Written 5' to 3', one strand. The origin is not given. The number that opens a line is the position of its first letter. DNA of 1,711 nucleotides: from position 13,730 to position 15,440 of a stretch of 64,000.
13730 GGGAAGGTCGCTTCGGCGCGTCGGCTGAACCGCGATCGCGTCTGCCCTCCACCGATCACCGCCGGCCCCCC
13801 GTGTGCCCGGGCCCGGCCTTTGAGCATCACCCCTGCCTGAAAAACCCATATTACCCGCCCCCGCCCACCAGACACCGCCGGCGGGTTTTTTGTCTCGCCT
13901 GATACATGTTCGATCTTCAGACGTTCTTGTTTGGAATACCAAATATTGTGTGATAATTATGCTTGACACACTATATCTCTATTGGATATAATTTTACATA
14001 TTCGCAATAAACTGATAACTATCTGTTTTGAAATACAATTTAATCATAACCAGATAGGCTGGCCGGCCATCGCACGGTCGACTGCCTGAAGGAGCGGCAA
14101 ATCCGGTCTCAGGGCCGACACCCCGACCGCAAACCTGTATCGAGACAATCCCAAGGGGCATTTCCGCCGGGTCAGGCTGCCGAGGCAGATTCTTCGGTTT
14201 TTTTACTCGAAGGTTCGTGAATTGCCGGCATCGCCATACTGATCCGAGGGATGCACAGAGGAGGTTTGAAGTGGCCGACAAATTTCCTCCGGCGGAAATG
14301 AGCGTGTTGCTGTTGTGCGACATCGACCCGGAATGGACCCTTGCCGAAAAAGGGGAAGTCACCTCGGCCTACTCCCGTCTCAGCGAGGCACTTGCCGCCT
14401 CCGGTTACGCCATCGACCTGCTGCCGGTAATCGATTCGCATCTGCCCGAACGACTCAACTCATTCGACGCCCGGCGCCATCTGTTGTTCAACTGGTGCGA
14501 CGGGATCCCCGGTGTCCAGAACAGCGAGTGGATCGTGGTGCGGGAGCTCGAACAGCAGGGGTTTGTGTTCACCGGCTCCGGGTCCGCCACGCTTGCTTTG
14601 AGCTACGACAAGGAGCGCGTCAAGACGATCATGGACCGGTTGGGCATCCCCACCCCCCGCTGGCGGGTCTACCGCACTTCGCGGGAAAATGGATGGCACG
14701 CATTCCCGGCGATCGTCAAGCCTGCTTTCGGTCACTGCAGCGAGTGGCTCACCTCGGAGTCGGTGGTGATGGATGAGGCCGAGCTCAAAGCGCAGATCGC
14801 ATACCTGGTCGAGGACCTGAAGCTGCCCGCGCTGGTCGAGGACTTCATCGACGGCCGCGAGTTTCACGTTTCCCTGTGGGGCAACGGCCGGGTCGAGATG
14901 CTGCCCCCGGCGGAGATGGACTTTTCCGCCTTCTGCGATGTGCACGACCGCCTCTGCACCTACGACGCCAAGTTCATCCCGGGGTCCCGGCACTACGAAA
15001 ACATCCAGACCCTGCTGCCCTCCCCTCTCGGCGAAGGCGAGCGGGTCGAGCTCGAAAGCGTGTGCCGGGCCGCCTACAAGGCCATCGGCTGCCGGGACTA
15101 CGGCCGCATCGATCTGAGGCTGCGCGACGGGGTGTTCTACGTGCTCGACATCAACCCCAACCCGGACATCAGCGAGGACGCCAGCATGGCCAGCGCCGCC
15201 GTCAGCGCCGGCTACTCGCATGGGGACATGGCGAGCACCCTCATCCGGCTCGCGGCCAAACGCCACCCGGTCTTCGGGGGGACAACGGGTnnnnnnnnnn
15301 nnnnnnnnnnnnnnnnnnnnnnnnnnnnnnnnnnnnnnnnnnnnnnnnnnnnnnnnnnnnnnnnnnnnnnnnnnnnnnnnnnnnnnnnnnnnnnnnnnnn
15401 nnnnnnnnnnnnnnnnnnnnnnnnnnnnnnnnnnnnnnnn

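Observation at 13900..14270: Near-consensus promoter plus about 200-nt structured leader with terminator upstream of a Ddl-family ATP-grasp gene: unclassified riboswitch candidate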

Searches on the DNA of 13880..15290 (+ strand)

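Call 4: search_rna_families(source=window, start=13880, end=14300, threshold=evalue, max_evalue=10, show_alignments=4)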
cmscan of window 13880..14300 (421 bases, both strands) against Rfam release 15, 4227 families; matches with E-value up to 10: 2.
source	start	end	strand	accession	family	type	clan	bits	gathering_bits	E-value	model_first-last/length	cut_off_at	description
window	14240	14283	-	RF02480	GlsR14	Gene; snRNA; snoRNA; CD-box;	-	14.9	90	0.45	18-68/68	no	Small nucleolar RNA GlsR14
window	14124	14183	+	RF02440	SpF59_sRNA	Gene; sRNA;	-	13.8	37.2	6.5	1-54/54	no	Streptococcus sRNA SpF59 (ldcC RNA)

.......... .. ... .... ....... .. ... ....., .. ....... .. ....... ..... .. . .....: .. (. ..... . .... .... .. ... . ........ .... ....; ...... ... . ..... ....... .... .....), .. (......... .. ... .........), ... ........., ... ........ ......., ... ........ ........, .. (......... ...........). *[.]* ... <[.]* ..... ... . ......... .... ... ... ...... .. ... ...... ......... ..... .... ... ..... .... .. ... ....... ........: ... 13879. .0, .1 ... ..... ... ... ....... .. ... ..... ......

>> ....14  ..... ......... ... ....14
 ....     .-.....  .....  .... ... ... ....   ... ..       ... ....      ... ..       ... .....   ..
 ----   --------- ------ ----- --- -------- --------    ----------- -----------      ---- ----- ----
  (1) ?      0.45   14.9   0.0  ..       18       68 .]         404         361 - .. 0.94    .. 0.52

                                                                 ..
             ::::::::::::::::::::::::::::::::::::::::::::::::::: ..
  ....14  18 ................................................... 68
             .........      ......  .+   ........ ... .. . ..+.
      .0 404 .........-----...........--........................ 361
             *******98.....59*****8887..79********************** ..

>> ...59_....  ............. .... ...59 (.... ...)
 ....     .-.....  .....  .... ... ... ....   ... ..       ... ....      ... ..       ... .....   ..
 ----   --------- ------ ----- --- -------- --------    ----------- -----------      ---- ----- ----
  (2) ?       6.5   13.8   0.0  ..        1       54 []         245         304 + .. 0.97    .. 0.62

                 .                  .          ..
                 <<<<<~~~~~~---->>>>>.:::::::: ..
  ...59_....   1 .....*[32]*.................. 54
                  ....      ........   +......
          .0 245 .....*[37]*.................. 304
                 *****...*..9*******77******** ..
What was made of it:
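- On Glycine riboswitch (RF00504): No hit at E<=10 in 13880-14300 on either strand (call 4).
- On c-di-GMP-I riboswitch (RF01051): No hit at E<=10 (call 4).
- On Any Rfam 15 family: The only sub-threshold hits are snoRNA and sRNA noise (GlsR14 at E 0.45, SpF59 at E 6.5; call 4).
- Closest known: Glycine riboswitch. Different: No match appears even at E<=10 in a 421-nt search space (call 4).
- Closest known: c-di-GMP-I / GEMM-I riboswitch. Different: No match at E<=10 (call 4).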

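Call 39: search_rna_families(sources=[L159, L160, L002, L001, L005, L004, L086, L106, L083, L099, L012, L016, L014, L007, L065], threshold=gathering)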
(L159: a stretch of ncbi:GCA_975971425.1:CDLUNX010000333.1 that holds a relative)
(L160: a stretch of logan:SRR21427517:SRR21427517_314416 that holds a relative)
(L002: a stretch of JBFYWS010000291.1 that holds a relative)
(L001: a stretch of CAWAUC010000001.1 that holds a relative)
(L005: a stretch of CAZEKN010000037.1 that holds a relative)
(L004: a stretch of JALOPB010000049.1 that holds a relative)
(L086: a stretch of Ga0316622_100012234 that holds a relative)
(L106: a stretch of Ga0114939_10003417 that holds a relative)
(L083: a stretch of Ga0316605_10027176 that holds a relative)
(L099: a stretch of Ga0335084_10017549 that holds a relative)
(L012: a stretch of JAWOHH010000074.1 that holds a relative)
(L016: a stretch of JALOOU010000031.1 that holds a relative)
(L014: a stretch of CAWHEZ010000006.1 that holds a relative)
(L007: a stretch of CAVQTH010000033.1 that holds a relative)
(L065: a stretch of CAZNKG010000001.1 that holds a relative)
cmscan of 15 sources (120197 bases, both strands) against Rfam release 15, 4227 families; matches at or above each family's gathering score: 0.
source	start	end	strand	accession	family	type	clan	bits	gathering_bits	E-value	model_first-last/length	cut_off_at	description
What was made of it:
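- On Glycine riboswitch (RF00504): None in 15 homologous loci (call 39).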

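Call 52: search_rna_families(sources=[L160, L162], threshold=evalue, max_evalue=5)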
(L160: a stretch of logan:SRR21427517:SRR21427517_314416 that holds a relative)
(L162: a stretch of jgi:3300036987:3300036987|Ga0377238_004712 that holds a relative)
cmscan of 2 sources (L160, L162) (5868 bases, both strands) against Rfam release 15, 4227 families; matches with E-value up to 5: 1.
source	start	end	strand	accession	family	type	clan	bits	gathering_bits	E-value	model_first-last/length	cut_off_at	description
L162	1880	1949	+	RF01136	sR28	Gene; snRNA; snoRNA; CD-box;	-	14.2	39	3.1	1-55/55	no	Small nucleolar RNA sR28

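Call 56: build_rna_model(alignment_id=A6)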
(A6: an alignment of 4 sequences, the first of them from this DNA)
Model R1 built from alignment A6 (4 sequences, 135 columns); structure: RNAalifold consensus.
model positions 135; base pairs 30; branch points 1; effective number of sequences 0.99; information 0.591 bits per position. Calibrated on 0.2 Mb of random sequence (short: E-values are rough).
structure used (alignment columns):
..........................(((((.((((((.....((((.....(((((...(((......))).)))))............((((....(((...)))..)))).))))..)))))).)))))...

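Call 57: search_with_rna_model(model_id=R1, sources=[window, L001, L002, L003, L004, L005, L006, L007, L008, L009, L010, L011, L012, L013, L014, L015, L016, L017, L018, L019, L020, L065, L074, L079, L083, L084, L086, L091, L092, L096, L097, L098, L099, L101, L102, L105, L106, L108, L109, L110, L114, L116, L159, L160, L161, L163, L021, L023, L026, L031, L034, L043, L048, L055, L061, L070], max_evalue=10, show_alignments=3)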
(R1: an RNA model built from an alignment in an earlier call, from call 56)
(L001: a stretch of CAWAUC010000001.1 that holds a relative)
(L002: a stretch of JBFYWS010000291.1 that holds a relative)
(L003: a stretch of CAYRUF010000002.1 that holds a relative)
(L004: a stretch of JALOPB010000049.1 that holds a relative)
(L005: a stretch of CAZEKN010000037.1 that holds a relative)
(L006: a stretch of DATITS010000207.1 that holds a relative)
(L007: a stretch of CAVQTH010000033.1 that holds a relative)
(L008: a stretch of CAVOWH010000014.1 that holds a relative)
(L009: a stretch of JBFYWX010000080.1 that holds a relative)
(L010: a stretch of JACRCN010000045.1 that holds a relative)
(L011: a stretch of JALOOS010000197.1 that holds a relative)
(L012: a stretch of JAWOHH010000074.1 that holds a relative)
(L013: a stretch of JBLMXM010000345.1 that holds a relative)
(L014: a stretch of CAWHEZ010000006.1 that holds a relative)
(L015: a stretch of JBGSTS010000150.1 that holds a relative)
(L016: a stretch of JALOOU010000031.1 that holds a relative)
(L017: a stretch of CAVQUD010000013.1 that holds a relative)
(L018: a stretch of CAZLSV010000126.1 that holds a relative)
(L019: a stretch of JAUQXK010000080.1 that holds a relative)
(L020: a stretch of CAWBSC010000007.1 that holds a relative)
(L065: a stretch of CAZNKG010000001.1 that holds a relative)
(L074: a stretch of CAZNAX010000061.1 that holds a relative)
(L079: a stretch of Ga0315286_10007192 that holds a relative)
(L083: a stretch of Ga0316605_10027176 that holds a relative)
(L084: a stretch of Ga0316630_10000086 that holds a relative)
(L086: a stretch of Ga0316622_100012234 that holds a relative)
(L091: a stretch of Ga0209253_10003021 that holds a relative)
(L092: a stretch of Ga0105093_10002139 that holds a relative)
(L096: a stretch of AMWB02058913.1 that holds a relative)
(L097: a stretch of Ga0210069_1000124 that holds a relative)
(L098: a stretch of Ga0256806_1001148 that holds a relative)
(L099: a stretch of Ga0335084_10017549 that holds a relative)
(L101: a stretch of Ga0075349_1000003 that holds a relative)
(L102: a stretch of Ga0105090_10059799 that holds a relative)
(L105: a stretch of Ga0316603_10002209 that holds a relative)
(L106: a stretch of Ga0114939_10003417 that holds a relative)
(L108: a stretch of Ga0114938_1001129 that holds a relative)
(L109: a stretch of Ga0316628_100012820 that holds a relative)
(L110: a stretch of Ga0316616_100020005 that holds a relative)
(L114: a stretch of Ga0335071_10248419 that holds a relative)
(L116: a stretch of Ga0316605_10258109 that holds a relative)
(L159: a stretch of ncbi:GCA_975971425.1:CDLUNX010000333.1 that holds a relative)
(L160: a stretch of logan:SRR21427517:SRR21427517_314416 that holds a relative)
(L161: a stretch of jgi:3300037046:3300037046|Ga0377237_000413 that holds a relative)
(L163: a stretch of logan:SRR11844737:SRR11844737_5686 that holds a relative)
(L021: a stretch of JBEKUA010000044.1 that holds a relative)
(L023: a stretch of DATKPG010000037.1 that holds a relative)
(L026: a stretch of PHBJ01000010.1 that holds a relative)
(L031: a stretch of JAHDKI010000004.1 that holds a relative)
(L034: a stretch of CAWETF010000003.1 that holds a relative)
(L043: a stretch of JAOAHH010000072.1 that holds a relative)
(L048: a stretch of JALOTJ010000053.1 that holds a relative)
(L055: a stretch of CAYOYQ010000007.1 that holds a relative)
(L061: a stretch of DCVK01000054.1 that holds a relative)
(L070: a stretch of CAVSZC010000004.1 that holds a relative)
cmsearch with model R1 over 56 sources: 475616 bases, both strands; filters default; matches with E-value up to 10: 15.
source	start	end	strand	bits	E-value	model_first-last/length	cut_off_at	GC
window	14052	14186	+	160.9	3e-39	1-135/135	no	0.65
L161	2258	2391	+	159.5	6.7e-39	1-135/135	no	0.65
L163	2285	2418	+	159.5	6.7e-39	1-135/135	no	0.65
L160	179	312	+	155.8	6.5e-38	1-135/135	no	0.64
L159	6968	7101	+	152.2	5.4e-37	1-135/135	no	0.63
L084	6978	7090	+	16.9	0.096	1-135/135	no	0.67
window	3323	3383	+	14.5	0.4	1-135/135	no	0.7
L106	6078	6141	+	12.4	1.4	1-135/135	no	0.67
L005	5235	5303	-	12.3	1.5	1-135/135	no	0.74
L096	3814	3882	-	11.1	3.1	1-135/135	no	0.72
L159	9487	9576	-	10.5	4.4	1-135/135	no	0.73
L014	2801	2937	-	10.3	4.8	1-135/135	no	0.67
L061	5887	5966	+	10.1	5.6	1-135/135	no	0.71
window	39289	39387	-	10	5.8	1-135/135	no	0.71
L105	1708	1794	+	9.3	9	1-135/135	no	0.48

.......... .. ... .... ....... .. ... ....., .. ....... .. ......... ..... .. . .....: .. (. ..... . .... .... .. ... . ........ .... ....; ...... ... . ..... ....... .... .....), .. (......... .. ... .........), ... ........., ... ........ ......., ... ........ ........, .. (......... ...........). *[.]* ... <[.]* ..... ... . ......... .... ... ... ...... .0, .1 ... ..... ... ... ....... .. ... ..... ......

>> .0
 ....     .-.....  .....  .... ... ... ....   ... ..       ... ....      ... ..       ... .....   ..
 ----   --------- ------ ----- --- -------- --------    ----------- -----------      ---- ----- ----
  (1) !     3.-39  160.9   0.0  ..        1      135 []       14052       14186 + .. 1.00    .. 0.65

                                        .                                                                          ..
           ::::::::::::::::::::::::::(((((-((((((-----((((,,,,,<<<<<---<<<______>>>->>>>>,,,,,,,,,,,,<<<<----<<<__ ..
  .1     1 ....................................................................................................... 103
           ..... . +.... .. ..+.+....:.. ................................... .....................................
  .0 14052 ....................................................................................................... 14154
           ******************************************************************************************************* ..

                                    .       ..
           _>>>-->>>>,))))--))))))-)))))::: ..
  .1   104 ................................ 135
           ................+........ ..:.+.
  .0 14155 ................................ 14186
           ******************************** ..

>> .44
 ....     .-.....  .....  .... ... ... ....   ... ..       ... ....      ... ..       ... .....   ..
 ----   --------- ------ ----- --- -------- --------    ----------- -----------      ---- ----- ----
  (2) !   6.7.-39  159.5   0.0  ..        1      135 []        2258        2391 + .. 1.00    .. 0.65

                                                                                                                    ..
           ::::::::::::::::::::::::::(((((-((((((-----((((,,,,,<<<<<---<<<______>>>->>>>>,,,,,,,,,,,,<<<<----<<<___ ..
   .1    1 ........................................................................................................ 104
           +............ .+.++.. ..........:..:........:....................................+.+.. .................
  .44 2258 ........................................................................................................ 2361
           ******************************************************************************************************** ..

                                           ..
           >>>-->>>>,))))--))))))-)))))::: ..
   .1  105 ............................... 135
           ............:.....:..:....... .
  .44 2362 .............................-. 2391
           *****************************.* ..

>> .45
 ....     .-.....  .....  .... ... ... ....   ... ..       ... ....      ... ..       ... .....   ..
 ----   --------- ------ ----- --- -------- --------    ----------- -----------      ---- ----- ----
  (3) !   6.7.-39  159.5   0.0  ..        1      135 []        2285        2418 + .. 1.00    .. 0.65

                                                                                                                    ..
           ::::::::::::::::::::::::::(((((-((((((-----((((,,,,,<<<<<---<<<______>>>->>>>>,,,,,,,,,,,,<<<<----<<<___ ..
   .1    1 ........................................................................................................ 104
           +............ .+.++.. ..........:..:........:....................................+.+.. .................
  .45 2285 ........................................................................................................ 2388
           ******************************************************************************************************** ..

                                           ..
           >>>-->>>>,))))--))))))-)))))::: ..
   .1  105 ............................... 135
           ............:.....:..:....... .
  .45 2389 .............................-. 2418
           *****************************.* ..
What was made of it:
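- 14078..14183 (+): Core domain of the window's clade, predicted to fold as a three-way junction.
- S1: 14078-82 with 14179-83.
- S2: 14084-89 with 14172-77.
- S3: 14095-98 with 14166-69.
- Hairpin S4: 14104-08 with 14125-29, plus 14112-14 with 14121-23.
- Hairpin S5: 14142-45 with 14161-64, plus 14150-52 with 14156-58. A covariance model of the core hits only this clade (call 57).
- On Riboswitch (generic): The clade-W core model hits no other clade (call 57).
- The core model finds nothing in clades A-E or elsewhere (call 57).
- Tried and rejected: Covariance model R1 finds nothing (call 57).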
